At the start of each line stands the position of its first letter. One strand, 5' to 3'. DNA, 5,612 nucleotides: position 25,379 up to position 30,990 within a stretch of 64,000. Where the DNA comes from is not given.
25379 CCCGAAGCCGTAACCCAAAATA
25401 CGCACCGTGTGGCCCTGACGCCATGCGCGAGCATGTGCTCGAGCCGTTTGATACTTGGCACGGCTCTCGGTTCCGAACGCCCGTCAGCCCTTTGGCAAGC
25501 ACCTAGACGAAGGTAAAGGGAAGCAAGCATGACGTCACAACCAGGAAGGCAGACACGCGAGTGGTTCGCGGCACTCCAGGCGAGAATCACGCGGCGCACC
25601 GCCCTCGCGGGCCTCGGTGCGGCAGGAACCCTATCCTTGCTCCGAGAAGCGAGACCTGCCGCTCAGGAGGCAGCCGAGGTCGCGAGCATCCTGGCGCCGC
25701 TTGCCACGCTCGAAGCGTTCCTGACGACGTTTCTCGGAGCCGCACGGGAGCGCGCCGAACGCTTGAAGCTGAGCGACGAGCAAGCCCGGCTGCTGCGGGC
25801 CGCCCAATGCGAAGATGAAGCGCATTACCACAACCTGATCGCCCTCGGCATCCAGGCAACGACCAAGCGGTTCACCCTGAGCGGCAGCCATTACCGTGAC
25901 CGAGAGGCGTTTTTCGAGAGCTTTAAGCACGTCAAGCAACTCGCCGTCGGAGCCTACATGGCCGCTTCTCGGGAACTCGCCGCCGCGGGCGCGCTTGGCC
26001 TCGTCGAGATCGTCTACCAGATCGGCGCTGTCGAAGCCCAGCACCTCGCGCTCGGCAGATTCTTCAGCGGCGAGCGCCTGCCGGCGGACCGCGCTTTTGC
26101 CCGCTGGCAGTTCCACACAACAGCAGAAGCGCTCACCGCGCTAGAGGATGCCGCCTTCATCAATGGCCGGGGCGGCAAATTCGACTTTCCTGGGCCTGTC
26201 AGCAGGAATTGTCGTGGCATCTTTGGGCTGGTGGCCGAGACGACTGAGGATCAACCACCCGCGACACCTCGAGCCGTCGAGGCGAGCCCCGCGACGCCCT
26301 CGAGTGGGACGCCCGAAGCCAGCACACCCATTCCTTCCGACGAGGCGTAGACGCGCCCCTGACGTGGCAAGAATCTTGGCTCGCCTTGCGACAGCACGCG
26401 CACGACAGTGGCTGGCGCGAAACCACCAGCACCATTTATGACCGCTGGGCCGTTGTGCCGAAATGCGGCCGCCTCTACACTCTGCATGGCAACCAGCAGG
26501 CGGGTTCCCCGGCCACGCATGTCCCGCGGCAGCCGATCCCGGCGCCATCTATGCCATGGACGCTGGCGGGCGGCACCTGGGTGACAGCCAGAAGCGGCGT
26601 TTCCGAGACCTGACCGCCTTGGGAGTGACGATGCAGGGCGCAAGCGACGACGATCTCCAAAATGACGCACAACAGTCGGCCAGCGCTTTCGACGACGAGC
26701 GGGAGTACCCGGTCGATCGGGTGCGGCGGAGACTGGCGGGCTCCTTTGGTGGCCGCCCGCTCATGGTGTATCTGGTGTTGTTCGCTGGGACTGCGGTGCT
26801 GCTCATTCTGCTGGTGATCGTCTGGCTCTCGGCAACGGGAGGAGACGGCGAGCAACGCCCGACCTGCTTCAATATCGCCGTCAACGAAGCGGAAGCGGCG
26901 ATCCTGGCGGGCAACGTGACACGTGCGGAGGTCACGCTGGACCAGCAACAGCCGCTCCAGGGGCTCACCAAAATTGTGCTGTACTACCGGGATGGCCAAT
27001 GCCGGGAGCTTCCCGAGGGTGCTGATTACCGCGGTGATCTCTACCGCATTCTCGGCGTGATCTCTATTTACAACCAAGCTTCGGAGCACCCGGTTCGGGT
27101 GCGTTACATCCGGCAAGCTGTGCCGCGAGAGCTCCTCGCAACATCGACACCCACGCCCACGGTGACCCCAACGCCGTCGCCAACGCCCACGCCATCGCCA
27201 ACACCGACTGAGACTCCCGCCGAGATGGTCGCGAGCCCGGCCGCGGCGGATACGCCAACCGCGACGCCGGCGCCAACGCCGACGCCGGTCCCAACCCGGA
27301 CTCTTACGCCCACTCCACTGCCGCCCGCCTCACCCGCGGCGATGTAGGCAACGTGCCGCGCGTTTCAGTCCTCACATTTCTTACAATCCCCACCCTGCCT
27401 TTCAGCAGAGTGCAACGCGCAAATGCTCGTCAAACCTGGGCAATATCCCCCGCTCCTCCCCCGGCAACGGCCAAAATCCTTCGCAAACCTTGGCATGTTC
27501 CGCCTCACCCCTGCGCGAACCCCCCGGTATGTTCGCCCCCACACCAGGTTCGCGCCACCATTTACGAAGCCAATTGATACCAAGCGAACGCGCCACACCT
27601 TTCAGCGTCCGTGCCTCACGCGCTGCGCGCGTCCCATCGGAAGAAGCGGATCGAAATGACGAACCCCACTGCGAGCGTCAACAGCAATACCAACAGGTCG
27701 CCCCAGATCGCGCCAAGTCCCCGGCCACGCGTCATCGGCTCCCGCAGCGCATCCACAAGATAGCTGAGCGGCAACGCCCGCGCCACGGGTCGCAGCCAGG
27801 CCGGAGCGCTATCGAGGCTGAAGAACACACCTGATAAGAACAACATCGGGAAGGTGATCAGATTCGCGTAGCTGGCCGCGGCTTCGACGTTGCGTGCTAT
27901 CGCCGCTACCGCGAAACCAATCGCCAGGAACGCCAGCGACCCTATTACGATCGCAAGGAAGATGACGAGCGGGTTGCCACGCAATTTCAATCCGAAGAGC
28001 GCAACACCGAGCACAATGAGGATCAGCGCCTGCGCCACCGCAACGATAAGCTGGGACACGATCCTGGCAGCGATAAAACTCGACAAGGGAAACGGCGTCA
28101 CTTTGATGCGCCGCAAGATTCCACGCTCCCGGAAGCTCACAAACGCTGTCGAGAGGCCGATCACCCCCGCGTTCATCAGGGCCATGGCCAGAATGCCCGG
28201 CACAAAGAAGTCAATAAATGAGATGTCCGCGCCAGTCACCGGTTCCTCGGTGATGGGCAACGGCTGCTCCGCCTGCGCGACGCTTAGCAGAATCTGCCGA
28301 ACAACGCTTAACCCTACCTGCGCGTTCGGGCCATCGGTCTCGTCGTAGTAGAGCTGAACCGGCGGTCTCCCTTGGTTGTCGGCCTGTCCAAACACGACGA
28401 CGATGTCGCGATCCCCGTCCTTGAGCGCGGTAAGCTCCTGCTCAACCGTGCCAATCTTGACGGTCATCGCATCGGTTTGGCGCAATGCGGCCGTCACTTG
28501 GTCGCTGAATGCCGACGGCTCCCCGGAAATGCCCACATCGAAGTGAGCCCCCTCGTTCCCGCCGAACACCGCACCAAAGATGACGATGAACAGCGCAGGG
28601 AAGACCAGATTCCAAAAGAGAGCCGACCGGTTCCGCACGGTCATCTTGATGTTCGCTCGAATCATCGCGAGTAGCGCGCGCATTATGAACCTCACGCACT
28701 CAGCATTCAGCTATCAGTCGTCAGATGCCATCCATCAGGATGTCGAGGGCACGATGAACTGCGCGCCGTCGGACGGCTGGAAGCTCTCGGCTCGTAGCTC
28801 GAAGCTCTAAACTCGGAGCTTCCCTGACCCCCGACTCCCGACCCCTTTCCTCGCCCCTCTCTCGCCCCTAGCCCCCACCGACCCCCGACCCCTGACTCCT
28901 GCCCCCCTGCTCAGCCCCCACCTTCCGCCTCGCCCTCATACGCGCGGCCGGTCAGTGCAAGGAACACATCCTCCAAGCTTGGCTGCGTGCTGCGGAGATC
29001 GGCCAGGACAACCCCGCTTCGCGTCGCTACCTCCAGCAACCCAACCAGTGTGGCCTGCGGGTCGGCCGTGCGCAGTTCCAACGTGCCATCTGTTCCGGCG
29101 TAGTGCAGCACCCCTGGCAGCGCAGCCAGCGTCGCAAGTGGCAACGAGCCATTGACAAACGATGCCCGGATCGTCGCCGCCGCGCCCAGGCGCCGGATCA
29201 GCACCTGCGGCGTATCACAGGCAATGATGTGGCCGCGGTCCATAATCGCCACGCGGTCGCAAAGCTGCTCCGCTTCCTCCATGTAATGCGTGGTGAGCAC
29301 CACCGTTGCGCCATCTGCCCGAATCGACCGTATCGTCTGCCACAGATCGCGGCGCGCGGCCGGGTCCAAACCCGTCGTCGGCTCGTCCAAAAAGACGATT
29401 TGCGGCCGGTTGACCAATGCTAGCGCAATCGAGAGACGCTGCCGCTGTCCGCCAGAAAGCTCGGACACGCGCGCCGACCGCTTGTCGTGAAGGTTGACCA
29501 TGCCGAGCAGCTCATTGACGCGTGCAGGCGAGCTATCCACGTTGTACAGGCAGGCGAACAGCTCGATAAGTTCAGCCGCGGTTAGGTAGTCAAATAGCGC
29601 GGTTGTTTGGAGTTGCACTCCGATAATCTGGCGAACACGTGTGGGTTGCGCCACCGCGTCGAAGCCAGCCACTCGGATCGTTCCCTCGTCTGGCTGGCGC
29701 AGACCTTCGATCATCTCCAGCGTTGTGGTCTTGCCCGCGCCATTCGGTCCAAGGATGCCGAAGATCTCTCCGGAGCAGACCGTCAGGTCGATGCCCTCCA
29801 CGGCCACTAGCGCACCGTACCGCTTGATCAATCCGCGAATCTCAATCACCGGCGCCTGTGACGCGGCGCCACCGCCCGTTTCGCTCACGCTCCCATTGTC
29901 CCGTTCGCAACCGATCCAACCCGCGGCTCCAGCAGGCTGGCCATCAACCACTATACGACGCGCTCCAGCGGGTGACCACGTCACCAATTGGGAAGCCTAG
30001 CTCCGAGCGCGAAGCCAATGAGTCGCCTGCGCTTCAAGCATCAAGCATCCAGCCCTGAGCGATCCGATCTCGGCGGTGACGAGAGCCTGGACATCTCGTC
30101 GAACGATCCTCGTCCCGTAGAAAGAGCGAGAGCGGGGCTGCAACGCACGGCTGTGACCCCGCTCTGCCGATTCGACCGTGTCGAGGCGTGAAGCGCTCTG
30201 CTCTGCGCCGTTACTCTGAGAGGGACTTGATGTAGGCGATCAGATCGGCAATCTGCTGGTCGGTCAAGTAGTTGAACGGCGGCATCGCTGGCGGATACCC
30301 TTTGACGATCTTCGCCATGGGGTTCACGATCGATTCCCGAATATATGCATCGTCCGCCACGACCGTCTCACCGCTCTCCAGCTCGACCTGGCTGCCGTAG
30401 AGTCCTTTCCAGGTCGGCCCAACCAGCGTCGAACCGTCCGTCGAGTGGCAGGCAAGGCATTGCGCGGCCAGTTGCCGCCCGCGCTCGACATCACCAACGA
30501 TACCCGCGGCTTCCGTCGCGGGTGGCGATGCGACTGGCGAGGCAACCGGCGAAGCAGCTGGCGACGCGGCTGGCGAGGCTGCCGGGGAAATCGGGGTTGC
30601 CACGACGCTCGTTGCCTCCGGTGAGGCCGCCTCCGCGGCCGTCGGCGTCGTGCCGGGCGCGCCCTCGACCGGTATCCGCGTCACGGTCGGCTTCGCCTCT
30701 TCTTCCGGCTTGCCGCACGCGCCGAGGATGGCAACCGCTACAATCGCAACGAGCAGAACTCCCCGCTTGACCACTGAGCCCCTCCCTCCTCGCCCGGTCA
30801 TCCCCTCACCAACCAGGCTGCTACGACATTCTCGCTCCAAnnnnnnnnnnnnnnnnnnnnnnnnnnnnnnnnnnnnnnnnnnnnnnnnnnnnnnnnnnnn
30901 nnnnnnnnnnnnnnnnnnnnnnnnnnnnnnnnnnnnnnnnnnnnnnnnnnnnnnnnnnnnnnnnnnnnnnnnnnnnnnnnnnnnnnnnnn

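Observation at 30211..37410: Compact nos cluster with mixed clade features and no recognisable electron-input module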

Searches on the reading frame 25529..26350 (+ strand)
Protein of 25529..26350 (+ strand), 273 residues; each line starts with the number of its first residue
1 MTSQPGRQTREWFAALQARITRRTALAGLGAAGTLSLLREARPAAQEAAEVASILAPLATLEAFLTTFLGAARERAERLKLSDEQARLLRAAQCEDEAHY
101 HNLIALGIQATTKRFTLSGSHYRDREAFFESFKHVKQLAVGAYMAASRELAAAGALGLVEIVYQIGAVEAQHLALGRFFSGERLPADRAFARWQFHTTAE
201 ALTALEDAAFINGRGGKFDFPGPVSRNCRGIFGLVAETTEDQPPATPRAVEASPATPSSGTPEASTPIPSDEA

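Call 19: search_protein_families(library=pfam, proteins=[window:25529-26350:+], max_evalue=0.01)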
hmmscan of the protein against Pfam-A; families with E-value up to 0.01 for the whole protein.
window:25529-26350:+ (273 aa): 1 family
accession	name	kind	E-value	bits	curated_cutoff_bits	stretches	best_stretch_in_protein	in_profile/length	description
PF13668.12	Ferritin_2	-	0.00014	22.5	24.7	1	68-177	24-133/138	Ferritin-like domain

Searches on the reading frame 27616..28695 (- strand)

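Call 19: search_protein_families(library=pfam, proteins=[window:27616-28695:-], max_evalue=0.01)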
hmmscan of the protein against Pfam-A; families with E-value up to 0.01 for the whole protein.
window:27616-28695:- (359 aa): 4 families
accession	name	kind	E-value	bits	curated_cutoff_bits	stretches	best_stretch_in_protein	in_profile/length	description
PF12698.13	ABC2_membrane_3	-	8.3e-42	143.9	31.6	1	24-349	2-346/347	ABC-2 family transporter protein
PF01061.29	ABC2_membrane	-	9.9e-36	123.7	26.9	2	163-319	51-208/211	ABC-2 type transporter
PF03379.19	CcmB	-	1.3e-06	28.4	24.9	1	155-285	38-167/215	CcmB protein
PF12679.13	ABC2_membrane_2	-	1.9e-05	24.5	27.2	1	10-353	2-279/283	ABC-2 family transporter protein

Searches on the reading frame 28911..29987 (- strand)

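Call 19: search_protein_families(library=pfam, proteins=[window:28911-29987:-], max_evalue=0.01)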
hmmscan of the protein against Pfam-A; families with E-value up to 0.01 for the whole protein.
window:28911-29987:- (358 aa): 9 families
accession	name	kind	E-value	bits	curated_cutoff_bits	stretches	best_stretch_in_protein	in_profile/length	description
PF00005.33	ABC_tran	-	1.4e-31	110.3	25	1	64-205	2-137/137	ABC transporter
PF13304.12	AAA_21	-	2.3e-14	54.6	27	2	165-234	226-298/304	AAA domain, putative AbiEii toxin, Type IV TA system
PF02463.25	SMC_N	-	8.2e-06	25.8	40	1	156-242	122-208/220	RecF/RecN/SMC N terminal domain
PF13175.12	AAA_15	-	0.00012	22.3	32.1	0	168-234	292-369/374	AAA ATPase domain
PF13732.12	DrrA1-3_C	-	0.00016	22.8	27.4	1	285-345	22-80/81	ATP-binding protein DrrA1-3-like, C-terminal domain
PF13476.12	AAA_23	-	0.00037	21.6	27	1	66-93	15-39/201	AAA domain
PF13604.12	AAA_30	-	0.00051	20.3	27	1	73-188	17-82/191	AAA domain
PF02702.23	KdpD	-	0.0036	17.2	26.1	1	174-247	62-135/210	Osmosensitive K+ channel His kinase sensor domain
PF13558.12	SbcC_Walker_B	-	0.0061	17.2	27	0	171-219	27-88/90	SbcC/RAD50-like, Walker B motif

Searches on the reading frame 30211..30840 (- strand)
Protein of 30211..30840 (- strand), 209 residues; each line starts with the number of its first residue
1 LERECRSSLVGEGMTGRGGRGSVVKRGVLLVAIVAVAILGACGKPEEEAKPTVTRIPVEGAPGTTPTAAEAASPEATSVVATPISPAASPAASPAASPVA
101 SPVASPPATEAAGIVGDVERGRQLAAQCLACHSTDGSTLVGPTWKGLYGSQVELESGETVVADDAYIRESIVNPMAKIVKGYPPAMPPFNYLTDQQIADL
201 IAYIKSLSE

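Call 3: search_protein_families(library=pfam, proteins=[window:30211-30840:-], max_evalue=0.01)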
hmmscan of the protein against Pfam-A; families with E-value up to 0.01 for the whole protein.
window:30211-30840:- (209 aa): 2 families
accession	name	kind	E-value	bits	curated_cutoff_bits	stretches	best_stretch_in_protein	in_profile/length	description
PF00034.26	Cytochrom_C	-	1.1e-11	46.3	21.3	1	118-208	1-90/90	Cytochrome c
PF13442.11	Cytochrome_CBB3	-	3.7e-07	30.8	27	1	124-204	10-68/68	Cytochrome C oxidase, cbb3-type, subunit III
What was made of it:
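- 30211..30801 (-): Lipoprotein monohaem class I cytochrome c: lipid anchor, about 70-residue Pro/Ala/Ser linker, then the haem domain. Proposed direct electron donor to CuA of NosZ. PF00034 (call 3).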

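Call 4: search_protein_families(library=ncbifam, proteins=[window:30211-30840:-], max_evalue=0.01)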
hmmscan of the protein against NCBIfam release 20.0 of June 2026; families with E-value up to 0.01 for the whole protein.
window:30211-30840:- (209 aa): 4 families
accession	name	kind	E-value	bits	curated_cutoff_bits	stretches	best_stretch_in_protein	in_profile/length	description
TIGR04485.1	thiosulf_SoxX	equivalog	9.1e-07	29.5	61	1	126-206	3-77/78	sulfur oxidation c-type cytochrome SoxX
TIGR02603.1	CxxCH_TIGR02603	domain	2.1e-06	27.7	68.15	1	116-182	1-58/134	putative heme-binding domain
NF045774.1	cytochro_C551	exception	0.0016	18.4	118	0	26-53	3-30/110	cytochrome c551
NF043008.1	Cyt550_Brdyrhiz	equivalog_domain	0.0024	18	240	0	106-152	15-63/131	cytochrome c-550 CycA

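Call 44: search_solved_structures(query=window:30214-30801:-, max_evalue=0.01)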
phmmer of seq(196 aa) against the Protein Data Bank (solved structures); distinct sequences matched with E-value up to 0.01: 19.
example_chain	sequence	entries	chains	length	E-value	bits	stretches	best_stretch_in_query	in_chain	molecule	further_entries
1w2l_A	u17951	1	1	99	4.3e-23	85.4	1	113-193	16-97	CYTOCHROME OXIDASE SUBUNIT II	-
6xkw_Y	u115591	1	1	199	1.3e-07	34.9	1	47-138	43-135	Cytochrome c-type cyt cy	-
6xkx_p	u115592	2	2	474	2.6e-06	30.7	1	43-138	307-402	Cbb3-type cytochrome c oxidase subunit CcoP,Cytochrome c-type cyt cy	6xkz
7zs2_A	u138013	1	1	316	4.1e-06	30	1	106-194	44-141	Hypothetical (Diheme) protein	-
7zs0_A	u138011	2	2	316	4.1e-06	30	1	106-194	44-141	Hypothetical (Diheme) protein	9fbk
7zs1_A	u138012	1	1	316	4.1e-06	30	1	106-194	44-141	Hypothetical (Diheme) protein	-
1co6_A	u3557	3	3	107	5.7e-05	26.3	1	104-194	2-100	PROTEIN (CYTOCHROME C2) | CYTOCHROME C2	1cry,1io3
8ed4_I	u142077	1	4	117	0.00013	25.1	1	104-195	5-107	C-type cytochrome c552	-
2c2c_A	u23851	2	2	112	0.0014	21.8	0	103-194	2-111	CYTOCHROME C2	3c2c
9msz_A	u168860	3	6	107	0.0018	21.4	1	102-193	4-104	Cytochrome c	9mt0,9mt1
1qn2_A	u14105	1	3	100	0.0018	21.4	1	103-193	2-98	CYTOCHROME CH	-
5dfs_A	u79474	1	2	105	0.0026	20.9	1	102-193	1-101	Cytochrome c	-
9fks_o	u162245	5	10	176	0.0029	20.7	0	103-191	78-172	Cytochrome c, class I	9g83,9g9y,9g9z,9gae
6btm_A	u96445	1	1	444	0.0033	20.5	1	75-135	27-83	Alternative Complex III subunit A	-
1c7m_A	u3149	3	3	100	0.0033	20.5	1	104-192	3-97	PROTEIN (CYTOCHROME C552) | CYTOCHROME C552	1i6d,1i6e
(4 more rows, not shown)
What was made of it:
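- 30211..30801 (-): The haem domain matches the cytochrome c domain of R. marinus caa3 oxidase subunit II (1W2L) at E 4e-23, and tethered cytochrome c_y (6XKW) at 1e-7 (call 44).
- The cytochrome c resembles CuA-feeding and tethered cytochromes: call 44.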
